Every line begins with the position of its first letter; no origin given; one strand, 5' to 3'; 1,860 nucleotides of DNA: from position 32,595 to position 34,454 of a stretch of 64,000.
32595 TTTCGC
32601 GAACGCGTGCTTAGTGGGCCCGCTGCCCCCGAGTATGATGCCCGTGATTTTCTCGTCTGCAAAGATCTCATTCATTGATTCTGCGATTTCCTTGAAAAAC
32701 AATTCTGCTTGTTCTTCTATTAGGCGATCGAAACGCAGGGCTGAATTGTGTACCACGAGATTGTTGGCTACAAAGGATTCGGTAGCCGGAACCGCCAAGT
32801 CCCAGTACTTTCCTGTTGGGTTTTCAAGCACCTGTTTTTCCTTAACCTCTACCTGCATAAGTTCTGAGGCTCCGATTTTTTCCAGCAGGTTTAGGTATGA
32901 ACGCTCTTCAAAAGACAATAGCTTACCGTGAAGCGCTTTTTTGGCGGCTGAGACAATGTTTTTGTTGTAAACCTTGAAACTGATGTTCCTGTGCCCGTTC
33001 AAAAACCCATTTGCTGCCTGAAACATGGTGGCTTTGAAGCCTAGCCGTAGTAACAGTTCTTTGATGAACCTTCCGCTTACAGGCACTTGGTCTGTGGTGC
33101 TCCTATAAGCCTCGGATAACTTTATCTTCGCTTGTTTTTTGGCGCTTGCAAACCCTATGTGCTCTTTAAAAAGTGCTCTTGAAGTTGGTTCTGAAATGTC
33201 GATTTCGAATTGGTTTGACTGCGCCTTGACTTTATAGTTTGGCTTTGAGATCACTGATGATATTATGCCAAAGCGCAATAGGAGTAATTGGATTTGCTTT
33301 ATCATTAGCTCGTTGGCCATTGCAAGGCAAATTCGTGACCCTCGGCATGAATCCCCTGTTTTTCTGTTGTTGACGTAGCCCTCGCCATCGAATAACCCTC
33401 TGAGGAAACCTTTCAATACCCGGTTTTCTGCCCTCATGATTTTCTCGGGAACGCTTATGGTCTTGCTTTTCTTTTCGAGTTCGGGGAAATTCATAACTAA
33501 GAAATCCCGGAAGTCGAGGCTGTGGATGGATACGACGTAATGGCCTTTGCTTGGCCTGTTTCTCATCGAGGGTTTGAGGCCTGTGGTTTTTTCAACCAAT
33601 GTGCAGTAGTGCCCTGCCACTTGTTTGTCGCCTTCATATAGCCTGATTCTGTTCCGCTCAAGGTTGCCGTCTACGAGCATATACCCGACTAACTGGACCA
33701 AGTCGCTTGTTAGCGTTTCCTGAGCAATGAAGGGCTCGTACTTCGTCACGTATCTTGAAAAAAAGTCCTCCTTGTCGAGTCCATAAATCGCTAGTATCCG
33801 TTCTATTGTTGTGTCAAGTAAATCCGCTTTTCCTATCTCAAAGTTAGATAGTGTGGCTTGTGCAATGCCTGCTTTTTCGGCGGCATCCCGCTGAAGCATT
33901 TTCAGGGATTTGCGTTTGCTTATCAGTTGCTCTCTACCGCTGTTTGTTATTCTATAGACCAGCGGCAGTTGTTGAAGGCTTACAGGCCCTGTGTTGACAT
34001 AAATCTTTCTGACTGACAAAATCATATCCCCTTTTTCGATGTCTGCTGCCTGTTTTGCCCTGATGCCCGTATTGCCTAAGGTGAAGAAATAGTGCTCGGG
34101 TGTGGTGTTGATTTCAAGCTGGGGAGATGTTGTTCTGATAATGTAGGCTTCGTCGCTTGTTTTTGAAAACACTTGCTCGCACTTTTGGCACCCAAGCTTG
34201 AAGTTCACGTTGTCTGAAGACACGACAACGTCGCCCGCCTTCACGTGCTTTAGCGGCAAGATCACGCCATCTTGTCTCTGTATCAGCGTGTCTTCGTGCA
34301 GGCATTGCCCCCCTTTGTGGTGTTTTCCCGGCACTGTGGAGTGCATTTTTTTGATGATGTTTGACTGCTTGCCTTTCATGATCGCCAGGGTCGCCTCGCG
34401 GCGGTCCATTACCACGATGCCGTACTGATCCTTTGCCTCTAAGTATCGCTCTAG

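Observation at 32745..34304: Large intein splitting the catalytic GGQ motif of aRF1 and carrying an extra XRE-type HTH domain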

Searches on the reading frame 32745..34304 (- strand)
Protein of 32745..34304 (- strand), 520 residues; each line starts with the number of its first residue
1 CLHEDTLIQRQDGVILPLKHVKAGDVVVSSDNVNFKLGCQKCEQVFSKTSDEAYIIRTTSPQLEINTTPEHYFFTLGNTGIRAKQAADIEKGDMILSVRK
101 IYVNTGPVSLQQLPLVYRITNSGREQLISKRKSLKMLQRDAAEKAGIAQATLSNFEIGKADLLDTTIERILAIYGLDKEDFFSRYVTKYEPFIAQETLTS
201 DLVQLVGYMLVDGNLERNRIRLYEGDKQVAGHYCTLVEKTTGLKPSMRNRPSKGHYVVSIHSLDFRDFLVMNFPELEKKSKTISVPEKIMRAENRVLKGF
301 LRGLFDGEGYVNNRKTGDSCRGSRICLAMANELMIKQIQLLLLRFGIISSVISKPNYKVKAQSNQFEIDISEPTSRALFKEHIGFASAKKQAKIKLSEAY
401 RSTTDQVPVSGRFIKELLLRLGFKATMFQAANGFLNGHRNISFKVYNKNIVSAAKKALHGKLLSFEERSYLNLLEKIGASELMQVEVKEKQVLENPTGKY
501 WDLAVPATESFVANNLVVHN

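Call 4: search_protein_families(library=pfam, proteins=[window:32745-34304:-], max_evalue=1)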
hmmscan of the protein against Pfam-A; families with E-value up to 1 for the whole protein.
window:32745-34304:- (520 aa): 9 families
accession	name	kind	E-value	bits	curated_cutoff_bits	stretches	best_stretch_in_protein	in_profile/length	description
PF14528.11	LAGLIDADG_3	-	1.3e-16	61.1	22.5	1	297-384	3-82/82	LAGLIDADG-like domain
PF14890.11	Intein_splicing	-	3.1e-16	60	35.8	2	24-196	20-150/155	Intein splicing domain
PF01381.28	HTH_3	-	1.8e-08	34.7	23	1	129-180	3-54/55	Helix-turn-helix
PF13560.12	HTH_31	-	0.0006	20.5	27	1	138-179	17-59/64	Helix-turn-helix domain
PF12844.13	HTH_19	-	0.0014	19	30.2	1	131-185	8-62/64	Helix-turn-helix domain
PF07591.16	PT-HINT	-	0.0052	17.5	27.7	1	17-99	10-91/137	Pretoxin HINT domain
PF05204.19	Hom_end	-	0.088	13.4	21.1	1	285-370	2-84/110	Homing endonuclease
PF12441.14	CopG_antitoxin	-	0.11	13.7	28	1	263-290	25-54/79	CopG antitoxin of type II toxin-antitoxin system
PF13744.12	HTH_37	-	0.13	12.5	27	1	130-161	26-57/80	Helix-turn-helix domain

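Call 5: search_protein_families(library=ncbifam, proteins=[window:32745-34304:-], max_evalue=0.1)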
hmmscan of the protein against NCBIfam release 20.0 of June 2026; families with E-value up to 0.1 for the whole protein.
window:32745-34304:- (520 aa): 18 families
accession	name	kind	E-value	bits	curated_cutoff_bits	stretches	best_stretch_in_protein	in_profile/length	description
NF005852.0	PRK07773.1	equivalog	4.1e-17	61.7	780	2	276-520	588-826/886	replicative DNA helicase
NF045703.1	rSAM_Tes_intein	exception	4.6e-16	57.8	1700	1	40-362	217-523/1040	tetraether lipid synthase Tes, intein-containing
NF011418.0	PRK14845.1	equivalog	3.3e-14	51.6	756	1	50-438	88-351/1049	translation initiation factor IF-2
NF011491.0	PRK14898.1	equivalog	4.1e-13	48.3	783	1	39-520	137-543/860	DNA-directed RNA polymerase subunit A''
NF038098.1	GyrA_w_intein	exception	3e-11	42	1850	1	203-416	240-449/1232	intein-containing DNA gyrase subunit A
NF006207.0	PRK08332.1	equivalog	3.2e-09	34.6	2400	1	194-399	997-1201/1684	vitamin B12-dependent ribonucleotide reductase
NF011287.0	PRK14698.1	equivalog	4.1e-08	31.7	1238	1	196-350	387-532/1017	V-type ATP synthase subunit A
NF007408.0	PRK09943.1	equivalog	3.1e-06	26.9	211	1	125-199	10-86/185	HTH-type transcriptional regulator PuuR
NF007072.0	PRK09519.1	equivalog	0.0018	16.7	1024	1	298-353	463-514/790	intein-containing recombinase RecA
NF011303.0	PRK14715.1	equivalog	0.0031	14.6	1585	1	26-393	943-1318/1627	DNA-directed DNA polymerase II large subunit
NF011302.0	PRK14714.1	equivalog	0.0032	15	1791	1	23-100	978-1055/1350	DNA-directed DNA polymerase II large subunit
TIGR01445.1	intein_Nterm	domain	0.0034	18.3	24.5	1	1-75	1-83/83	intein N-terminal splicing region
TIGR03070.1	couple_hipB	subfamily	0.0035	17.3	71.65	1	128-176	8-56/58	type II toxin-antitoxin system Y4mF family antitoxin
NF007271.0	PRK09726.1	equivalog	0.0037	17.2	79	1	131-172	21-62/88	type II toxin-antitoxin system antitoxin HipB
NF041951.1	phage_RstR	subfamily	0.012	15.8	80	1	125-161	5-41/108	RstR family transcriptional repressor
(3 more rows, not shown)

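Call 26: predict_structure(alignment_id=A1)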
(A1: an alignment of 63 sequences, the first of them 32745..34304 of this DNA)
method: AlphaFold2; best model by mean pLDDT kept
length: 520 residues; sequences in the alignment: 63
mean_pLDDT: 95.5   pTM: 0.92
mean pLDDT of the five models: 95.5, 94.8, 94.7, 94.4, 94.5
residues with pLDDT >= 90: 478; 70-90: 32; 50-70: 10; < 50: 0
segments of 3 or more residues with pLDDT < 50: none
pLDDT, mean of each block of 10 residues (from residue 1): 98 98 98 96 98 98 98 95 98 98 97 89 97 98 97 94 92 97 93 95 98 96 98 98 98 97 96 96 97 98 98 70 91 98 98 88 91 95 98 84 92 97 95 96 96 97 97 98 98 97 98 98
secondary structure, 60 per line:
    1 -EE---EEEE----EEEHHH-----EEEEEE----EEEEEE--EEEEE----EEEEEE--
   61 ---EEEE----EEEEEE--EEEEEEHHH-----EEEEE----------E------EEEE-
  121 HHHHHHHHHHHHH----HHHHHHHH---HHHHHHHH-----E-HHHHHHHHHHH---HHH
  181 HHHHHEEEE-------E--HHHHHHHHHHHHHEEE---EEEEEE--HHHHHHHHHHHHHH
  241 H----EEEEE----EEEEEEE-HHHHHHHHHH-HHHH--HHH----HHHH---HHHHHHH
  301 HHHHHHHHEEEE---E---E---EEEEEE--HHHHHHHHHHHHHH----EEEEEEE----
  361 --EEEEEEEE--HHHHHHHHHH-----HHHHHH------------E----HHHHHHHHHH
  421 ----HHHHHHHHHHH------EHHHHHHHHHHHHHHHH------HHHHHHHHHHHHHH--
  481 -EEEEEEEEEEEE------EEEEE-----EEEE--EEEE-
elements in order: E7-10 E15-17 E26-31 E36-41 E44-48 E53-58 E64-67 E72-77 E80-85 E94-98 E116-119 H121-133 H138-145 H149-156 H164-174 H178-185 E186-189 H200-212 E213-215 E219-224 H227-241 E246-250 E255-261 H263-272 H274-277 H287-290 H294-308 E309-312 E324-329 H332-345 E350-356 E363-370 H373-382 H388-393 H411-420 H425-435 H443-458 H465-478 E482-493 E500-504 E510-513 E516-519

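Call 29: fold_search(model_id=the predicted structure, library=pdb)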
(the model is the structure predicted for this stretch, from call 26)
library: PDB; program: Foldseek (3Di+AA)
matches with E <= 10: 851; with E <= 0.001: 73
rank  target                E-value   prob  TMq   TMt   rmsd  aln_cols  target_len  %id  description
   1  7qss                  9.9e-26  1.00  0.64  0.76   5.4       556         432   17  Crystal structure of homing endonuclease-associated TliVMA intein (C1A) (released 2022-03-30)
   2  7qsu                  8.6e-22  1.00  0.55  0.76   6.5       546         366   15  Crystal structure of homing endonuclease-associated TliVMA intein (C1A, d333-339) (released 2022-03-30)
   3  2cw7                  2.0e-20  1.00  0.60  0.58   9.8       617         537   16  Crystal structure of intein homing endonuclease II (released 2006-04-18)
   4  1dq3                  8.3e-20  1.00  0.58  0.65   9.3       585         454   16  CRYSTAL STRUCTURE OF AN ARCHAEAL INTEIN-ENCODED HOMING ENDONUCLEASE PI-PFUI (released 2000-07-05)
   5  7qst                  7.6e-16  1.00  0.50  0.70   7.3       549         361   13  Crystal structure of homing endonuclease-associated PhoVMA intein (C1A) (released 2022-03-30)
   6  1vde_B                3.5e-13  1.00  0.43  0.51  27.7       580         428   12  PI-SCEI, A HOMING ENDONUCLEASE WITH PROTEIN SPLICING ACTIVITY (released 1998-04-08)
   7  1vde_A                3.5e-13  1.00  0.42  0.49  28.3       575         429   11  PI-SCEI, A HOMING ENDONUCLEASE WITH PROTEIN SPLICING ACTIVITY (released 1998-04-08)
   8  1ef0_A                7.3e-13  1.00  0.41  0.48  26.6       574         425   12  CRYSTAL STRUCTURE OF PI-SCEI MINIPRECURSOR (released 2000-06-07)
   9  1lws_A                9.5e-13  1.00  0.42  0.49  27.2       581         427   11  Crystal structure of the intein homing endonuclease PI-SceI bound to its recognition sequence (released 2002-09-27)
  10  1jva_B                2.8e-12  1.00  0.42  0.49  28.6       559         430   12  CRYSTAL STRUCTURE OF THE VMA1-DERIVED ENDONUCLEASE BEARING THE N AND C EXTEIN PROPEPTIDES (released 2002-08-29)
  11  1lwt_A                1.7e-11  1.00  0.42  0.47  28.4       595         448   12  Crystal structure of the intein homing endonuclease PI-SceI bound to its substrate DNA (Ca2+ free) (released 2002-09-27)
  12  1um2_A                1.8e-11  1.00  0.43  0.51  29.4       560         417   12  Crystal Structure of the Vma1-Derived Endonuclease with the Ligated Extein Segment (released 2004-09-22)
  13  1jva_A                2.6e-11  1.00  0.42  0.50  29.1       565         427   12  CRYSTAL STRUCTURE OF THE VMA1-DERIVED ENDONUCLEASE BEARING THE N AND C EXTEIN PROPEPTIDES (released 2002-08-29)
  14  1um2_B                5.1e-11  1.00  0.41  0.50  27.0       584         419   12  Crystal Structure of the Vma1-Derived Endonuclease with the Ligated Extein Segment (released 2004-09-22)
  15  1dfa                  1.9e-10  1.00  0.38  0.46  22.4       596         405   12  CRYSTAL STRUCTURE OF PI-SCEI IN C2 SPACE GROUP (released 1999-12-08)
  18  3hyi                  4.9e-06  1.00  0.26  0.45  17.9       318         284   14  Crystal structure of full-length DUF199/WhiA from Thermatoga maritima (released 2009-09-01)
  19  8dy9_I                5.5e-06  1.00  0.29  0.46  18.0       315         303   10  Streptomyces venezuelae RNAP unconstrained open promoter complex with WhiA and WhiB transcription factors (released 2023-03-01)
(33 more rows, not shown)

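Call 30: search_protein_representatives(protein=window:32745-34304:-)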
Query: 520 residues. Proteins with E-value up to 0.001 (for the whole library): 2627; up to 1e-10: 508; up to 1e-30: 63. The best 150 are listed.
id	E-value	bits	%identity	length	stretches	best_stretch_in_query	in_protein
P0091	2.2e-75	270.8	33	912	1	1-520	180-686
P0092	1.9e-74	267.8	35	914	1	1-520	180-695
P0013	1.5e-63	231.8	34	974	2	1-458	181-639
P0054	2.2e-63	231.3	32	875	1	1-520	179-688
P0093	8.1e-63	229.4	36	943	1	1-520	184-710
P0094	1.4e-62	228.6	35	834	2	1-394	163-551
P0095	1.8e-62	228.3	31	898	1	1-520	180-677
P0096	1.8e-61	225.0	33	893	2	1-457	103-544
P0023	7.6e-61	222.9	35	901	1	1-520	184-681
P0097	2.4e-60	221.3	34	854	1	1-495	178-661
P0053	1.2e-59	219.0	34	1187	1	1-520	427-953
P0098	1.8e-57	211.8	32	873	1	1-520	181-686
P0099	7.3e-57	209.8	33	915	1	1-520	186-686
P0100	2.6e-56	208.0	33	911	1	1-520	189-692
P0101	6.4e-56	206.7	36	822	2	198-520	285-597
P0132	5.1e-35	137.8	28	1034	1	1-520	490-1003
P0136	9.8e-35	136.8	30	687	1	1-520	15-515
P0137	1.4e-34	136.3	28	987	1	1-520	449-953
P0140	1.7e-32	129.5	30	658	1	1-520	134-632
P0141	9.7e-32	126.9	27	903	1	1-520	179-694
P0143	2.2e-31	125.7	29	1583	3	4-520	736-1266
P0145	3.7e-31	125.0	30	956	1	1-520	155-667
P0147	1.8e-29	119.5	29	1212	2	1-460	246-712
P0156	2.1e-27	112.6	28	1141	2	1-520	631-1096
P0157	1.1e-26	110.3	28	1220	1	1-423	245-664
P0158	1.4e-26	109.9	28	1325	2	1-520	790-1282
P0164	3.8e-25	105.2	26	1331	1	1-520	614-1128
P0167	1.8e-24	103.0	29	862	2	1-395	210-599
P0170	3.1e-24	102.2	28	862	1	1-520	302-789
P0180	3.1e-23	98.9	27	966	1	1-395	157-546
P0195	3.4e-21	92.2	25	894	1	1-520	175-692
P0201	7.6e-21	91.0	26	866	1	1-395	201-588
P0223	5.0e-19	85.0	27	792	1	1-394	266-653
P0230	2.0e-18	83.0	26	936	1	1-520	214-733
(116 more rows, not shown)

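Call 33: search_protein_families(library=pfam, proteins=[P0136, P0140, P0145, P0147, P0157, P0164, P0167, P0170, P0201, P0230], max_evalue=0.0001)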
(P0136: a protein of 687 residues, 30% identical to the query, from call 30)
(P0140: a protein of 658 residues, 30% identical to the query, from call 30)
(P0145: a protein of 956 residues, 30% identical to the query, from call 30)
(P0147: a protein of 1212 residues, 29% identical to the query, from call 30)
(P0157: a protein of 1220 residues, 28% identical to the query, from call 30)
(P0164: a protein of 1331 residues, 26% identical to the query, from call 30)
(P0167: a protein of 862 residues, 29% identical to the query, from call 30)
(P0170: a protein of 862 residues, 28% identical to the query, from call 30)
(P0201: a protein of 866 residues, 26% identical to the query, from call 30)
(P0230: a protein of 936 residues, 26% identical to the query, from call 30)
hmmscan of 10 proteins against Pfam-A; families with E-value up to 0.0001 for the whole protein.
P0136 (687 aa): 4 families
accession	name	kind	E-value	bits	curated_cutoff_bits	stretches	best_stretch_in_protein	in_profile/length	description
PF21180.3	TOP6A-Spo11_Toprim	-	4.1e-48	164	24.1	1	517-674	8-169/170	Topoisomerase 6 subunit A/Spo11, Toprim domain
PF14890.11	Intein_splicing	-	6.6e-21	75.2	35.8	1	28-515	11-155/155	Intein splicing domain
PF14528.11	LAGLIDADG_3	-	1.9e-18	66.9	22.5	1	317-392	4-82/82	LAGLIDADG-like domain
PF01381.28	HTH_3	-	1e-08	35.5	23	1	146-193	4-51/55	Helix-turn-helix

P0140 (658 aa): 5 families
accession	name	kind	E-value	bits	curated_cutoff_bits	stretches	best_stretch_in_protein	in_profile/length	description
PF14528.11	LAGLIDADG_3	-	6.8e-21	74.8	22.5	2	430-501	2-82/82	LAGLIDADG-like domain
PF14890.11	Intein_splicing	-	1.5e-20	74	35.8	1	181-632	46-155/155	Intein splicing domain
PF02272.25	DHHA1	-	6.4e-07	30.2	25.9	1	76-133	18-75/102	DHHA1 domain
PF01381.28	HTH_3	-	1.1e-06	29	23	1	259-312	1-54/55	Helix-turn-helix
PF12844.13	HTH_19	-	3e-05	24.3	30.2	0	259-311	4-56/64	Helix-turn-helix domain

P0145 (956 aa): 5 families
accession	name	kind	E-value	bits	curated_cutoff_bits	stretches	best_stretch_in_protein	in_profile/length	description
PF14528.11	LAGLIDADG_3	-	6.6e-22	78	22.5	1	449-526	2-82/82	LAGLIDADG-like domain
PF14890.11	Intein_splicing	-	1.1e-17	64.7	35.8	1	182-667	24-155/155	Intein splicing domain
PF01381.28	HTH_3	-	7.6e-09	35.9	23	1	280-331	1-53/55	Helix-turn-helix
PF12844.13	HTH_19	-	5.5e-06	26.6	30.2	0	280-332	4-57/64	Helix-turn-helix domain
PF12706.13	Lactamase_B_2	-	6.4e-06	26.3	27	1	53-154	24-112/200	Beta-lactamase superfamily domain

P0147 (1212 aa): 10 families
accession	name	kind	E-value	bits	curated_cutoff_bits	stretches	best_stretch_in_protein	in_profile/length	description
PF10996.14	Beta-Casp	-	4.2e-29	102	27.7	1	999-1120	1-120/120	Beta-Casp domain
PF14890.11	Intein_splicing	-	2.3e-24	86.4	35.8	1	253-825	1-155/155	Intein splicing domain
PF17214.9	KH_TffA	-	1.9e-19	69.8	22.6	1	3-69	2-68/68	Transcription termination factor FttA, KH domain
PF07521.17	RMMBL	-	1e-18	67.5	21.6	1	1140-1203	2-63/63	Zn-dependent metallo-hydrolase RNA specificity domain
PF14528.11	LAGLIDADG_3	-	1.5e-14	54.4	22.5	1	550-631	2-82/82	LAGLIDADG-like domain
PF00753.33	Lactamase_B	-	2.5e-11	44.3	22.7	1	190-246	5-57/196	Metallo-beta-lactamase superfamily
PF13560.12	HTH_31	-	5.2e-11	43.1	27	1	373-427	6-61/64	Helix-turn-helix domain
PF01381.28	HTH_3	-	1.4e-10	41.5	23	1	373-427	1-55/55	Helix-turn-helix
PF12706.13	Lactamase_B_2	-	1.1e-08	35.4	27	1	202-260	2-58/200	Beta-lactamase superfamily domain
PF16661.11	Lactamase_B_6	-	2.9e-07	30.5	27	0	835-943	63-174/193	Metallo-beta-lactamase superfamily domain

P0157 (1220 aa): 12 families
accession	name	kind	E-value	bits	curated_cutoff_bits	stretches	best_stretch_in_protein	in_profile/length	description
PF10996.14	Beta-Casp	-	9.2e-33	113.8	27.7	1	1005-1129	1-120/120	Beta-Casp domain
PF17214.9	KH_TffA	-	1e-23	83.5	22.6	1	6-71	3-68/68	Transcription termination factor FttA, KH domain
PF14890.11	Intein_splicing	-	4.6e-17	62.7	35.8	1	252-831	1-155/155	Intein splicing domain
PF07521.17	RMMBL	-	9.1e-17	61.3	21.6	1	1148-1209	2-61/63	Zn-dependent metallo-hydrolase RNA specificity domain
PF14528.11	LAGLIDADG_3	-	1.6e-14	54.3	22.5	1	550-619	5-82/82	LAGLIDADG-like domain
PF01381.28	HTH_3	-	4.2e-13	49.5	23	1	380-433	2-55/55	Helix-turn-helix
PF16661.11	Lactamase_B_6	-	1.3e-10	41.5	27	1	834-949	52-174/193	Metallo-beta-lactamase superfamily domain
PF00753.33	Lactamase_B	-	5.6e-07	30.1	22.7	1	194-245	5-57/196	Metallo-beta-lactamase superfamily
PF12706.13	Lactamase_B_2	-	1.8e-06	28.2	27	1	207-245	3-44/200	Beta-lactamase superfamily domain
PF12844.13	HTH_19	-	2.4e-06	27.8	30.2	1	379-436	4-61/64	Helix-turn-helix domain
PF13560.12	HTH_31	-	3.1e-06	27.8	27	1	377-431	4-59/64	Helix-turn-helix domain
PF07650.23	KH_2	-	9.7e-05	22.6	22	0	101-127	27-53/78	KH domain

P0164 (1331 aa): 3 families
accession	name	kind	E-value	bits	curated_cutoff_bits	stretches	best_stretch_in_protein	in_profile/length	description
PF14890.11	Intein_splicing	-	7.7e-37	126.9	35.8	2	638-1128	22-155/155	Intein splicing domain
PF14528.11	LAGLIDADG_3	-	6.4e-30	103.7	22.5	1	915-992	2-82/82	LAGLIDADG-like domain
PF13560.12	HTH_31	-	2.2e-05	25.1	27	1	740-794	5-59/64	Helix-turn-helix domain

P0167 (862 aa): 3 families
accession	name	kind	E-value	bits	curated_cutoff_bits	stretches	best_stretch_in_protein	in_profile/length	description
PF14528.11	LAGLIDADG_3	-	1.6e-21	76.8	22.5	1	511-588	2-82/82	LAGLIDADG-like domain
PF14890.11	Intein_splicing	-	6.2e-19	68.8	35.8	1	217-657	1-155/155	Intein splicing domain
PF01381.28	HTH_3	-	1.3e-07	32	23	1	338-385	1-48/55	Helix-turn-helix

P0170 (862 aa): 7 families
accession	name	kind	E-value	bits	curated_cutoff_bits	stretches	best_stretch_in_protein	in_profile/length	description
PF14528.11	LAGLIDADG_3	-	8.8e-31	106.4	22.5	2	588-670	3-82/82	LAGLIDADG-like domain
PF00383.29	dCMP_cyt_deam_1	-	2.2e-18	66.5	25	2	224-288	2-69/102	Cytidine and deoxycytidylate deaminase zinc-binding region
PF14890.11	Intein_splicing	-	1.3e-16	61.2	35.8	1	328-789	25-155/155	Intein splicing domain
PF03161.18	LAGLIDADG_2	-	1.8e-16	61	25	1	39-200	4-167/168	LAGLIDADG DNA endonuclease family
PF14437.12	MafB19-deam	-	3.8e-13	50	27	1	790-837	57-106/142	MafB19-like deaminase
PF13443.12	HTH_26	-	1.3e-09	38.6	22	1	424-476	1-55/63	Cro/C1-type HTH DNA-binding domain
PF01381.28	HTH_3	-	2.9e-08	34.1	23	1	425-475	1-52/55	Helix-turn-helix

P0201 (866 aa): 3 families
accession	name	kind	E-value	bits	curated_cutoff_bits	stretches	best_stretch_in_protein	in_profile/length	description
PF14528.11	LAGLIDADG_3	-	9.1e-25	87.2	22.5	1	501-577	3-82/82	LAGLIDADG-like domain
PF14890.11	Intein_splicing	-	9.7e-24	84.4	35.8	1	208-647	1-155/155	Intein splicing domain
PF01381.28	HTH_3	-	1.9e-06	28.2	23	1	329-378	1-50/55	Helix-turn-helix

P0230 (936 aa): 3 families
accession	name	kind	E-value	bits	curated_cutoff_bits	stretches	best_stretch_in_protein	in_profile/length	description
PF14890.11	Intein_splicing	-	8.8e-25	87.8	35.8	1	222-733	2-155/155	Intein splicing domain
PF14528.11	LAGLIDADG_3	-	4.3e-24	85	22.5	1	519-595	3-82/82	LAGLIDADG-like domain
PF01381.28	HTH_3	-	5.7e-05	23.5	23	0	343-397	1-54/55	Helix-turn-helix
